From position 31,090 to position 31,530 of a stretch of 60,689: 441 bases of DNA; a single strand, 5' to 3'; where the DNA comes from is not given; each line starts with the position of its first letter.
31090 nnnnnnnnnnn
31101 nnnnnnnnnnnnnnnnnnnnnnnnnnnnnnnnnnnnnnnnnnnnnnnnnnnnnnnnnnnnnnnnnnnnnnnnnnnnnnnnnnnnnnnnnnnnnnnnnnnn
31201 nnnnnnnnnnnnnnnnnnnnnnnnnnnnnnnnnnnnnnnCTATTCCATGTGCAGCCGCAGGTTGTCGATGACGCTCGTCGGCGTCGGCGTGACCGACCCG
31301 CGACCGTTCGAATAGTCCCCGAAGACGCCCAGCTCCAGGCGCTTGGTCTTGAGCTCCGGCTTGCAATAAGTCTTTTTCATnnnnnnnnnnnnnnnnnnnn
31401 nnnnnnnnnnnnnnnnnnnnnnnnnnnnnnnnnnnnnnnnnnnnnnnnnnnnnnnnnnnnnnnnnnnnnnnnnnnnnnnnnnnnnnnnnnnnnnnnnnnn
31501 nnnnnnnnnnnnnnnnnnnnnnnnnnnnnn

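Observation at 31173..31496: Monocistronic 46-aa peptide gene with its own promoter-like element, consensus SD and terminator, directly downstream of an ABC exporter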

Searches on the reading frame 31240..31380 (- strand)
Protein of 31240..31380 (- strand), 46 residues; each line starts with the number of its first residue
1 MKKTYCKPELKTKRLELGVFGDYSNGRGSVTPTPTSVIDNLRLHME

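Call 6: search_protein_families(library=pfam, proteins=[window:31240-31380:-], max_evalue=0.01)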
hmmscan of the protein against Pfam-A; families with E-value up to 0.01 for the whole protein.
window:31240-31380:- (46 aa): 0 families

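Call 7: search_protein_families(library=ncbifam, proteins=[window:31240-31380:-], max_evalue=0.01)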
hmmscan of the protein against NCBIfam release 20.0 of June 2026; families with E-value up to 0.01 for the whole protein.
window:31240-31380:- (46 aa): 0 families

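Call 8: find_homologous_proteins(query=window:31243-31380:-, max_evalue=10)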
Query seq(46 aa) (46 aa): 8 proteins with E <= 10 among 8 candidates.
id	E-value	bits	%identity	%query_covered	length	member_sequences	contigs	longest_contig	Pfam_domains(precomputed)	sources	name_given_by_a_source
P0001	1.1e-23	98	100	100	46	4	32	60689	-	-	-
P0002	1.4e-18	82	85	100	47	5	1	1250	-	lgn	-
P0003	5.1e-17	77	81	100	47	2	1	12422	-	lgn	-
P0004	8.9e-17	76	79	100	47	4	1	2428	-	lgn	-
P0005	7.2e-16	74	79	100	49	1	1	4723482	-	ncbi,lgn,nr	ncbi:MAG: hypothetical protein IPK64_05070 [bacterium]|nr:hypothetical protein [bacterium]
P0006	1.1e-15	73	81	100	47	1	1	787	-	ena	-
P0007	7.0e-15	71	79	100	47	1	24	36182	-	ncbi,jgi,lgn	-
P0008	7.2e-13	64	72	100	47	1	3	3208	-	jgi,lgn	-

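Call 10: list_cluster_members(proteins=[P0001, P0002, P0003, P0004, P0005, P0006, P0007, P0008])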
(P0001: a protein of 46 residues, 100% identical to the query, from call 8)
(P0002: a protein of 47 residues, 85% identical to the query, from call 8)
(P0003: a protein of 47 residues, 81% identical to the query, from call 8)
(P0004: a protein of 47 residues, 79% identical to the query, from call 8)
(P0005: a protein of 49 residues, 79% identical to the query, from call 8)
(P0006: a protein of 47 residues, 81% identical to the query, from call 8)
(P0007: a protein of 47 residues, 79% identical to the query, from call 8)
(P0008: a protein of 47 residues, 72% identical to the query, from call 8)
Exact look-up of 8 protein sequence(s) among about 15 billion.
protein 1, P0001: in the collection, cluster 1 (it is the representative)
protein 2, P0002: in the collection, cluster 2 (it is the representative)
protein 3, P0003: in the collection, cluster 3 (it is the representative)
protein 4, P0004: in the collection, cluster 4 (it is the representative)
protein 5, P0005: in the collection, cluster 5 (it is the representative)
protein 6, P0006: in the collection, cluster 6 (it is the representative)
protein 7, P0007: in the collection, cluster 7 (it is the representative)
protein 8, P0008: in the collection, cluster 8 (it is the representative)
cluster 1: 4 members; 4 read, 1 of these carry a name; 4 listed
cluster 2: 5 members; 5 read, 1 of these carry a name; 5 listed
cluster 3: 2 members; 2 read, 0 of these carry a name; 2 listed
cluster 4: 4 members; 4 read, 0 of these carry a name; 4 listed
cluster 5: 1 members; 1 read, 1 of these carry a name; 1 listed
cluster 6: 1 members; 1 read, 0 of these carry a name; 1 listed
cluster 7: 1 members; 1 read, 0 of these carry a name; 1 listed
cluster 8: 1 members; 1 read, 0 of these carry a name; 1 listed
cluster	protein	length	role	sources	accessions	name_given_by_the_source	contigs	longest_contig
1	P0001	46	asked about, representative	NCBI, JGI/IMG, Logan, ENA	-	-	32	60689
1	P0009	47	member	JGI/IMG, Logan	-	hypothetical protein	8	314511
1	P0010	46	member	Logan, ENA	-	-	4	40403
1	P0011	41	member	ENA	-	-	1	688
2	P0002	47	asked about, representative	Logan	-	-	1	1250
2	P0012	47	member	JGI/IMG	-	hypothetical protein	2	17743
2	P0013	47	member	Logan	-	-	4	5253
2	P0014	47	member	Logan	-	-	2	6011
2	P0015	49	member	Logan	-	-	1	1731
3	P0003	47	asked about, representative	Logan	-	-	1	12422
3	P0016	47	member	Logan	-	-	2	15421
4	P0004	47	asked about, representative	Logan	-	-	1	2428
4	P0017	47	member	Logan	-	-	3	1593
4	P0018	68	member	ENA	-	-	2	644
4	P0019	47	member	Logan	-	-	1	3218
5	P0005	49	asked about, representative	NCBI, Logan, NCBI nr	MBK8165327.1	MAG: hypothetical protein IPK64_05070 [bacterium] | hypothetical protein [bacterium]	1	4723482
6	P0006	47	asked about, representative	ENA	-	-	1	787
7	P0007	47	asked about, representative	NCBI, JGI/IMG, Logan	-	-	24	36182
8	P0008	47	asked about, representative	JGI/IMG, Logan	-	-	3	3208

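Call 11: find_encoding_contigs(protein=P0005, flank=10000, max_places=3)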
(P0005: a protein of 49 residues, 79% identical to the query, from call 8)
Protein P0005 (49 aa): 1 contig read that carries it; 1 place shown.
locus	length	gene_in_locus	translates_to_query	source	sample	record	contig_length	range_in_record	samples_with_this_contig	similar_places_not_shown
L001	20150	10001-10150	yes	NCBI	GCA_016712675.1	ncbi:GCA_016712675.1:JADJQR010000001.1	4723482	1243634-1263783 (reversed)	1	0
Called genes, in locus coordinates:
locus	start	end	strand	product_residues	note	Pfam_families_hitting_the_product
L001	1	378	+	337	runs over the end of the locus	PF13439:Glyco_transf_4 (weak), PF13579:Glyco_trans_4_4 (weak)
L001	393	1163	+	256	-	PF05050:Methyltransf_21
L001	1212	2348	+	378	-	PF14397:ATPgrasp_ST, PF02655:ATP-grasp_3 (faint), PF14398:ATPgrasp_YheCD (faint)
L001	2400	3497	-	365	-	-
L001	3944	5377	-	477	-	PF04932:Wzy_C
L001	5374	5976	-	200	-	PF00132:Hexapep (weak)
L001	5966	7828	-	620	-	PF13522:GATase_6, PF13537:GATase_7, PF00733:Asn_synthase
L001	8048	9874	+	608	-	PF00664:ABC_membrane, PF00005:ABC_tran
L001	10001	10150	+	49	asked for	-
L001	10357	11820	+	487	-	PF00691:OmpA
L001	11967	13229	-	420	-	PF00578:AhpC-TSA, PF08534:Redoxin, PF00085:Thioredoxin, PF13098:Thioredoxin_2, PF13905:Thioredoxin_8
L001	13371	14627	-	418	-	PF00579:tRNA-synt_1b, PF22421:SYY_C-terminal, PF01479:S4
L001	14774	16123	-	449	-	PF00275:EPSP_synthase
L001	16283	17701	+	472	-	PF01554:MatE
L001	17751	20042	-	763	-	PF00989:PAS, PF08448:PAS_4, PF00989:PAS, PF08448:PAS_4, PF13426:PAS_9, PF00989:PAS, PF08448:PAS_4, PF13188:PAS_8, +7 more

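Call 12: find_encoding_contigs(protein=P0007, flank=10000, max_places=4)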
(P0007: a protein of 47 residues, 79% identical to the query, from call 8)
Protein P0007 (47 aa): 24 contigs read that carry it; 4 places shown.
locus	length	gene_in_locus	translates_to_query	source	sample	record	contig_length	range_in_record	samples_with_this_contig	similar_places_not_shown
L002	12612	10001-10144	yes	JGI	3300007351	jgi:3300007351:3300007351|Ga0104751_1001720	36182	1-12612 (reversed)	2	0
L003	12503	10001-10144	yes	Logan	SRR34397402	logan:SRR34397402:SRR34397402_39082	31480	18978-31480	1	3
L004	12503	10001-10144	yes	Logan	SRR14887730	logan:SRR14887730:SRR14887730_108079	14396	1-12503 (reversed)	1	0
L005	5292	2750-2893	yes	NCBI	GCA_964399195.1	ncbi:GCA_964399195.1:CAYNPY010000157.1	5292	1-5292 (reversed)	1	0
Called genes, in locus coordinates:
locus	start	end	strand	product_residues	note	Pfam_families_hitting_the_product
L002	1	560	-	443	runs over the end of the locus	-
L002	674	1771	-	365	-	-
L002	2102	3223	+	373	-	PF13439:Glyco_transf_4, PF13579:Glyco_trans_4_4, PF20706:GT4-conflict, PF00534:Glycos_transf_1, PF13692:Glyco_trans_1_4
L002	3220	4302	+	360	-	PF13439:Glyco_transf_4, PF13579:Glyco_trans_4_4, PF20706:GT4-conflict (faint), PF00534:Glycos_transf_1, PF13692:Glyco_trans_1_4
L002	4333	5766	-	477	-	PF04932:Wzy_C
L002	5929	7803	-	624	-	PF13522:GATase_6, PF13537:GATase_7, PF00733:Asn_synthase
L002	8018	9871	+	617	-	PF00664:ABC_membrane, PF00005:ABC_tran, PF13304:AAA_21 (faint)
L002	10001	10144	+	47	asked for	-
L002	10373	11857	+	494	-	PF00691:OmpA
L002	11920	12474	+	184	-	PF00132:Hexapep (weak)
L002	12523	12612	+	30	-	?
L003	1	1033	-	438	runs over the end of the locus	-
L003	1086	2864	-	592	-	-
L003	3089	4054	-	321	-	PF00534:Glycos_transf_1 (weak), PF13692:Glyco_trans_1_4 (weak)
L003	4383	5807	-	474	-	PF04932:Wzy_C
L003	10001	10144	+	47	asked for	-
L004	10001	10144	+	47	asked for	-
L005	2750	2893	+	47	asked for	-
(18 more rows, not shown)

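Call 13: find_encoding_contigs(protein=P0009, flank=10000, max_places=3)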
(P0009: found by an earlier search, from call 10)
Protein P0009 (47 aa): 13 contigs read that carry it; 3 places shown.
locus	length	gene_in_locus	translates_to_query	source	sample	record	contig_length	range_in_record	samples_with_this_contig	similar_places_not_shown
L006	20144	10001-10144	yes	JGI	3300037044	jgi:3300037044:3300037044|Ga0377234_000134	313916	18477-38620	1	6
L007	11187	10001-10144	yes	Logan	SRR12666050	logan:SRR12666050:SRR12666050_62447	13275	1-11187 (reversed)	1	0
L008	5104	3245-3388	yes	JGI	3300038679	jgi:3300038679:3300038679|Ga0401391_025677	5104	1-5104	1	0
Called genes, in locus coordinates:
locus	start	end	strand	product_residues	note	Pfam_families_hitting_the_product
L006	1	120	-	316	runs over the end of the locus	PF00535:Glycos_transf_2, PF13641:Glyco_tranf_2_3 (faint)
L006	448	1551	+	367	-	-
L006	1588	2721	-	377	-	PF13439:Glyco_transf_4, PF13579:Glyco_trans_4_4 (weak), PF20706:GT4-conflict, PF00534:Glycos_transf_1, PF13692:Glyco_trans_1_4, PF13524:Glyco_trans_1_2 (weak)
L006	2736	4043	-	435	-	PF04932:Wzy_C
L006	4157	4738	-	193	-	PF00132:Hexapep (weak), PF14602:Hexapep_2 (faint)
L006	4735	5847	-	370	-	PF13439:Glyco_transf_4, PF13579:Glyco_trans_4_4, PF00534:Glycos_transf_1, PF13692:Glyco_trans_1_4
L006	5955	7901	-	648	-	PF13522:GATase_6, PF13537:GATase_7, PF00733:Asn_synthase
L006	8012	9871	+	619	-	PF00664:ABC_membrane, PF13304:AAA_21 (faint), PF00005:ABC_tran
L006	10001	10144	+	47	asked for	-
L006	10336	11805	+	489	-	PF00691:OmpA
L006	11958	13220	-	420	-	PF00578:AhpC-TSA, PF08534:Redoxin, PF00085:Thioredoxin (weak), PF13098:Thioredoxin_2 (weak), PF13905:Thioredoxin_8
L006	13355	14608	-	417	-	PF00579:tRNA-synt_1b, PF22421:SYY_C-terminal, PF01479:S4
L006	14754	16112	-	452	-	PF00275:EPSP_synthase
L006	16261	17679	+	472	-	PF01554:MatE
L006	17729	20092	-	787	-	PF08448:PAS_4, PF00989:PAS, PF08448:PAS_4, PF13426:PAS_9, PF00989:PAS, PF08448:PAS_4, PF13188:PAS_8, PF13426:PAS_9, +7 more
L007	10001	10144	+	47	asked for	-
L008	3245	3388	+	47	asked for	-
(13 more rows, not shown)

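Call 14: find_encoding_contigs(protein=P0003, flank=10000, max_places=2)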
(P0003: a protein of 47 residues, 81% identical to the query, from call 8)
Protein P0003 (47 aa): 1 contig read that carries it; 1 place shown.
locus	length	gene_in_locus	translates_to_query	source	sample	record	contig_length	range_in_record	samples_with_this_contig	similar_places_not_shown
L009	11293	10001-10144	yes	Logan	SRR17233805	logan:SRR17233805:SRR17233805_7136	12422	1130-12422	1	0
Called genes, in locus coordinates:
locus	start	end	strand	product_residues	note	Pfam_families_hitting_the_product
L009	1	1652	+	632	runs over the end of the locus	PF13522:GATase_6, PF13537:GATase_7, PF00733:Asn_synthase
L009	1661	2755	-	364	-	PF14099:Polysacc_lyase (weak)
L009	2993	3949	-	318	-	PF13641:Glyco_tranf_2_3, PF00535:Glycos_transf_2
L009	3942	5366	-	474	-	PF04932:Wzy_C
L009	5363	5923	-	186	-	PF00132:Hexapep (weak)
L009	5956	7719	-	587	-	PF13522:GATase_6, PF13537:GATase_7, PF00733:Asn_synthase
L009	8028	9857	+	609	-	PF00664:ABC_membrane, PF00005:ABC_tran, PF02463:SMC_N (faint), PF13304:AAA_21 (faint)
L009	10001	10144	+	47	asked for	-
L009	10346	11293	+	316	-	?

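Call 15: find_encoding_contigs(protein=P0012, flank=10000, max_places=2)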
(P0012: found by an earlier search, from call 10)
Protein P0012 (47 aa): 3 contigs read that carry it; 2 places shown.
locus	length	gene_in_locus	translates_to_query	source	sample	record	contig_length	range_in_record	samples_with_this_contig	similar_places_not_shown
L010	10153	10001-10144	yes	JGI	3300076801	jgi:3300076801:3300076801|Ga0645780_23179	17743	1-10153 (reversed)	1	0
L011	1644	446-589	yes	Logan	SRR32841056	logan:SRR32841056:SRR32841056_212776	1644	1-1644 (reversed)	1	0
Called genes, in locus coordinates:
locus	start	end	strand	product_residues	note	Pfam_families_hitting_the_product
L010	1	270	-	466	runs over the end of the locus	PF03062:MBOAT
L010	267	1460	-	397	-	PF13472:Lipase_GDSL_2 (weak)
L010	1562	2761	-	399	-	PF13439:Glyco_transf_4, PF13579:Glyco_trans_4_4, PF20706:GT4-conflict, PF00534:Glycos_transf_1, PF13692:Glyco_trans_1_4, PF13524:Glyco_trans_1_2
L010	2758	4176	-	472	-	PF04932:Wzy_C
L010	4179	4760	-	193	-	PF00132:Hexapep (faint)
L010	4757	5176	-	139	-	PF00534:Glycos_transf_1, PF13692:Glyco_trans_1_4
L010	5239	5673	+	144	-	-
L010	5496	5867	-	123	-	-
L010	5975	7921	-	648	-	PF13522:GATase_6, PF13537:GATase_7, PF00733:Asn_synthase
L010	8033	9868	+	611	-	PF00664:ABC_membrane, PF00005:ABC_tran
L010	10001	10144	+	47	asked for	-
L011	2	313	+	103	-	?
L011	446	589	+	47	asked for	-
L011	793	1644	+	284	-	?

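Call 16: find_encoding_contigs(protein=P0008, flank=10000, max_places=3)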
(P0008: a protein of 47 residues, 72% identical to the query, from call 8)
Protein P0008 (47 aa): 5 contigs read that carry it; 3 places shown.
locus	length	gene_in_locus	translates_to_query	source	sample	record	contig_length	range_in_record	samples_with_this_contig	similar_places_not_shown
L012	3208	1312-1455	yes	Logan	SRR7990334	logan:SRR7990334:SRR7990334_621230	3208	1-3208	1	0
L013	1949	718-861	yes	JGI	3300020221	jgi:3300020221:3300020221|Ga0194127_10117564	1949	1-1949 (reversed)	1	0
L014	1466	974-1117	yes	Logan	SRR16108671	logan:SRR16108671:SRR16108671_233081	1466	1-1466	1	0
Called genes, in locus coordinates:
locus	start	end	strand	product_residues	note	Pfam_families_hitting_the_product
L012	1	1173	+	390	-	?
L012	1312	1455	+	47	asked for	-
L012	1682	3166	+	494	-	PF00691:OmpA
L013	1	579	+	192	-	PF00005:ABC_tran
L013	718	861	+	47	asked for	-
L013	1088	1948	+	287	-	?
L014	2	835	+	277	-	?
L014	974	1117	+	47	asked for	-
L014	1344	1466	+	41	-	?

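Call 21: find_related_loci(query=A1, collection=genome_contigs, flank=10000)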
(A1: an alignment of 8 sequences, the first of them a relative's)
Query A1 (46 aa) in genome_contigs; peptide patterns used: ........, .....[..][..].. (x = any residue, [..] = any of these).
155 stretches matched a pattern; 18 encode a relative of the query (tblastn E <= 1e-3); 18 distinct loci.
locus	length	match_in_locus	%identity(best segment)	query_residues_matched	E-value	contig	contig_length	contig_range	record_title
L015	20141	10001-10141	79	1-46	7e-21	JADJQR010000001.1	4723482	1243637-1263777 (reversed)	MAG: bacterium isolate Fred_18-Q3-R57-64_MAXAC.288 tig00000189-10-47221210, whole genome shotgun sequence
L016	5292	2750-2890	79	1-46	3e-20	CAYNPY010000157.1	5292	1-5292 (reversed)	MAG TPA_asm: uncultured Fibrobacteraceae bacterium isolate SRP239054_co1_159 genome assembly, contig: NODE_13972_length_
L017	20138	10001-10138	65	1-46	8e-18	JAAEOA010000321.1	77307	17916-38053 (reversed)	MAG: bacterium isolate Bsp_15 BspG_CONTIG3892039, whole genome shotgun sequence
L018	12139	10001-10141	68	1-46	2e-17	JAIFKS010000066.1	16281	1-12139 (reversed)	MAG: bacterium isolate bin_118 scaffold_3886, whole genome shotgun sequence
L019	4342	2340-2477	67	2-46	4e-17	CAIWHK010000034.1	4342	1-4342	uncultured bacterium isolate Loclat_bin-10883 genome assembly, contig: bin-10883:34/72, whole genome shotgun sequence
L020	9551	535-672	63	1-46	8e-17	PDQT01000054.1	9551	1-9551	MAG: bacterium DOLZORAL124_64_63 isolate DOLZORAL124_64_63 DolZOral124_scaffold_50213_curated, whole genome shotgun sequ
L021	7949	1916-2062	61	2-46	6e-16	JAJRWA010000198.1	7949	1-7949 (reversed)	MAG: Candidatus Krumholzibacteriota bacterium isolate Dive96_bin2.115 k141_3609052, whole genome shotgun sequence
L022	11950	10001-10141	62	1-46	1e-15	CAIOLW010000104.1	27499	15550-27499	uncultured bacterium isolate LJ_bin-5039 genome assembly, contig: bin-5039:104/391, whole genome shotgun sequence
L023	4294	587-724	65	2-46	1e-15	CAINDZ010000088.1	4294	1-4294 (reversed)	uncultured bacterium isolate LaPlata-b_bin-2430 genome assembly, contig: bin-2430:088/790, whole genome shotgun sequence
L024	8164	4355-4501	61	2-46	4e-15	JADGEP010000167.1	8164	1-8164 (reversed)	MAG: Candidatus Krumholzibacteriia bacterium isolate BB39 NODE_167_length_8164_cov_3.396068, whole genome shotgun sequen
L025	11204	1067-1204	63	3-46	5e-15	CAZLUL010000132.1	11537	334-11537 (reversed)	MAG TPA_asm: uncultured Fibrobacteraceae bacterium isolate SRP155585_co2_84 genome assembly, contig: NODE_3946_length_11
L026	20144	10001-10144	60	1-46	3e-14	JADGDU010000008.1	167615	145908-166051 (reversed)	MAG: Candidatus Krumholzibacteriia bacterium isolate BB18 NODE_8_length_167615_cov_5.795378, whole genome shotgun sequen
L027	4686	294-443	53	2-46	3e-12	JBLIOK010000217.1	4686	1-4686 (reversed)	MAG: Candidatus Krumholzibacteriia bacterium isolate 3300053785_160 Ga0535658_0061524, whole genome shotgun sequence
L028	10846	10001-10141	51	1-46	1e-9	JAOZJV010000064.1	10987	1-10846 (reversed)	MAG: Candidatus Krumholzibacteriia bacterium isolate GMC1.concoct.124 GMC1_1440_length_10987_cov_6.310007, whole genome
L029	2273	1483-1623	53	1-46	2e-9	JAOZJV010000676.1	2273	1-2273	MAG: Candidatus Krumholzibacteriia bacterium isolate GMC1.concoct.124 GMC1_22770_length_2273_cov_4.839044, whole genome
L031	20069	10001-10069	65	1-23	4e-6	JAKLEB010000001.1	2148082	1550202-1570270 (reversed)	MAG: Candidatus Krumholzibacteriota bacterium isolate RA.bin123 RA.bin123_1, whole genome shotgun sequence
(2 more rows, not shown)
